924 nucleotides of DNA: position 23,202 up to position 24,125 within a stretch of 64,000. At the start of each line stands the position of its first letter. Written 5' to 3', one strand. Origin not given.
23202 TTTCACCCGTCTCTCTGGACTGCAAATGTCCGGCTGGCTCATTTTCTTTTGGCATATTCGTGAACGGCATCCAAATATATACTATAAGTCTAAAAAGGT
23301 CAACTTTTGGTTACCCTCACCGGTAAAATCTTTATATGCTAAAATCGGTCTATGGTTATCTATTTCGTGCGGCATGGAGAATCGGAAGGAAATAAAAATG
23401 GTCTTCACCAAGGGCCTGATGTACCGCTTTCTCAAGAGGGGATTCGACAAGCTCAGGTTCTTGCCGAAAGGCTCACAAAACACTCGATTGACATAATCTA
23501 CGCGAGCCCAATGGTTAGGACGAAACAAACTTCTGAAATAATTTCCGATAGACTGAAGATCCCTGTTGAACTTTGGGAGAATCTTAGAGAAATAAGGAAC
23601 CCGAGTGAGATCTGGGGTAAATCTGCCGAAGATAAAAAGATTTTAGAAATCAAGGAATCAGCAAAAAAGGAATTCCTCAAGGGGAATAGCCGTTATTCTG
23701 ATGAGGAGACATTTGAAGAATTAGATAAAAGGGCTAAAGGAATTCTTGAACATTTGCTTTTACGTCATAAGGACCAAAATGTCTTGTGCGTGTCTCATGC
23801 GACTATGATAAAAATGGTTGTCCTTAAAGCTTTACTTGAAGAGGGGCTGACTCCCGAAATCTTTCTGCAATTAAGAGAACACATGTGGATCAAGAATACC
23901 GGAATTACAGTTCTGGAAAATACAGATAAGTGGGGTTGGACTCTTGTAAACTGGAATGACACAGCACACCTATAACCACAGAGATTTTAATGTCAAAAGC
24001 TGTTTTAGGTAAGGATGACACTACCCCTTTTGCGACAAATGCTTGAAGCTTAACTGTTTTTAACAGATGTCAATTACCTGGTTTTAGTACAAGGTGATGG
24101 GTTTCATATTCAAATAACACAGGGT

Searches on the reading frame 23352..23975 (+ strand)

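Call 5: search_protein_families(library=pfam, proteins=[window:23352-23975:+], max_evalue=0.01)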
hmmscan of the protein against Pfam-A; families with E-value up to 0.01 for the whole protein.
window:23352-23975:+ (207 aa): 1 family
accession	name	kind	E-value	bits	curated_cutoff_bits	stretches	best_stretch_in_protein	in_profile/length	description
PF00300.27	His_Phos_1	-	5.1e-42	144.2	21.7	1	3-204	1-194/194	Histidine phosphatase superfamily (branch 1)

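Call 6: search_protein_families(library=ncbifam, proteins=[window:23352-23975:+], max_evalue=0.01)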
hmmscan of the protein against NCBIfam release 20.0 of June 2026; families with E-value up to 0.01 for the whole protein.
window:23352-23975:+ (207 aa): 21 families
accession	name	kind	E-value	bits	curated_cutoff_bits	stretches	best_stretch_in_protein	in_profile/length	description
TIGR03162.1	ribazole_cobC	equivalog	5.5e-23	81.3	162.9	1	3-161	1-156/176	alpha-ribazole phosphatase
NF045917.1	PhserinePhPspA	equivalog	1.8e-22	80.1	350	1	3-159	4-160/211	phosphoserine phosphatase PspA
NF038349.1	dPGM_arch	equivalog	1.1e-21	77.6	225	1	4-161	2-149/194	2,3-diphosphoglycerate-dependent phosphoglycerate mutase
NF005567.0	PRK07238.1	equivalog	9.1e-20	71.3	326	1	4-206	181-376/378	bifunctional RNase H/acid phosphatase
NF011580.0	PRK15004.1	equivalog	1.6e-18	67.4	250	1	1-159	1-159/203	adenosylcobalamin/alpha-ribazole phosphatase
NF002901.0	PRK03482.1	equivalog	1.8e-17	63.7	261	1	3-169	4-169/215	2,3-diphosphoglycerate-dependent phosphoglycerate mutase GpmB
NF009994.0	PRK13463.1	equivalog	1e-16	61.4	277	1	2-157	4-159/203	phosphoserine phosphatase 1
TIGR03848.1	MSMEG_4193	subfamily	4.9e-15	55.5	203.85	1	3-161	2-164/204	MSMEG_4193 family putative phosphomutase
TIGR00249.1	sixA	equivalog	6e-13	48.9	74.5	1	1-79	1-79/154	phosphohistidine phosphatase SixA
NF002217.0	PRK01112.1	equivalog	1.8e-09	37.3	320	1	4-104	5-108/228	2,3-bisphosphoglycerate-dependent phosphoglycerate mutase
NF009993.0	PRK13462.1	equivalog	3.5e-07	30.1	226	1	5-158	10-156/203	acid phosphatase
TIGR01258.1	pgm_1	subfamily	5.2e-07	29.3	81.7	1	4-68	4-71/245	2,3-bisphosphoglycerate-dependent phosphoglycerate mutase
NF002339.0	PRK01295.1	equivalog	6.4e-06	25.8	316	1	3-70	5-75/206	2,3-bisphosphoglycerate-dependent phosphoglycerate mutase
NF010713.0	PRK14115.1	equivalog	7.5e-06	25.4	305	1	4-69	5-73/248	2,3-diphosphoglycerate-dependent phosphoglycerate mutase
NF010715.0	PRK14117.1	equivalog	2.1e-05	24.1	421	1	3-80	4-87/230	phosphoglycerate mutase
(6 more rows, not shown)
